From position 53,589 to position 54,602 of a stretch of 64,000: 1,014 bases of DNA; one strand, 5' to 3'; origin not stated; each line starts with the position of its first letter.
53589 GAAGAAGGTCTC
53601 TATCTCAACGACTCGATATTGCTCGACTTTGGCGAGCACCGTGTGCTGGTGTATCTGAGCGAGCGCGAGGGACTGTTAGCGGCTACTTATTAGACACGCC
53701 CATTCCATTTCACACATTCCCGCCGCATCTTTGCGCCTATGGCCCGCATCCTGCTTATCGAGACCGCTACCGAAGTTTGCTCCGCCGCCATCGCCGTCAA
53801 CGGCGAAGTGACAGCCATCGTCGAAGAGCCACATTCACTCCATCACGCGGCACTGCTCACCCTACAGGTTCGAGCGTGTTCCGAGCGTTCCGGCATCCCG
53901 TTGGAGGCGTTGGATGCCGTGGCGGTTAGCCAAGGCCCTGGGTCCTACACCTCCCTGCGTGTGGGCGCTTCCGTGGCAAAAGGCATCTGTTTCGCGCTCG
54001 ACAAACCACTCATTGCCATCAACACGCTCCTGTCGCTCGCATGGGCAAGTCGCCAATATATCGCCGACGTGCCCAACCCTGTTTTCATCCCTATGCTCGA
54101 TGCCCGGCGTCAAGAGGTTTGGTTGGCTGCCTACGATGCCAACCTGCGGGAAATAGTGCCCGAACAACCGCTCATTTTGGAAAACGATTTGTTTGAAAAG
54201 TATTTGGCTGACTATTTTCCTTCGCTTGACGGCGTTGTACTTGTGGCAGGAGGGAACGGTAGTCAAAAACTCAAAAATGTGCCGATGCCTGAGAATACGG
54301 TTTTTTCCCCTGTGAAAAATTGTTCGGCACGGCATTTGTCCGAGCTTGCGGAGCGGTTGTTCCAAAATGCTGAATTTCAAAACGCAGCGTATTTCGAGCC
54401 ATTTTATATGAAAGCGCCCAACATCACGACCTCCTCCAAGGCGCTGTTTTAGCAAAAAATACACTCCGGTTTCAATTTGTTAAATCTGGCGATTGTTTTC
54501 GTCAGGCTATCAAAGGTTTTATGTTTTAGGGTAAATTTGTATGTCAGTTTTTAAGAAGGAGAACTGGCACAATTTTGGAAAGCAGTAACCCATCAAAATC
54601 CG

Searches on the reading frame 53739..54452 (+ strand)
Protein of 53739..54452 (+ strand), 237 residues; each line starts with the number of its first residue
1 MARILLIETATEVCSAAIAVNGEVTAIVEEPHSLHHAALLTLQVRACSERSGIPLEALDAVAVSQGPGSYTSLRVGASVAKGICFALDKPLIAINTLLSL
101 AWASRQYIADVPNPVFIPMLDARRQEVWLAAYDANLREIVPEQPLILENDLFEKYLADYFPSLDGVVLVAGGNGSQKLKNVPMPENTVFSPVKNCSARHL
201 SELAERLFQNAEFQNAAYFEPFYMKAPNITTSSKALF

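Call 3: search_protein_families(library=pfam, proteins=[window:53739-54452:+])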
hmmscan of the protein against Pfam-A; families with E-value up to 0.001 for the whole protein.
window:53739-54452:+ (237 aa): 1 family
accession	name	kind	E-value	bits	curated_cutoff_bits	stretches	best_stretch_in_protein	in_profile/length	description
PF00814.31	TsaD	-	1.5e-26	94.1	24.8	1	32-230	25-219/264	tRNA N6-adenosine threonylcarbamoyltransferase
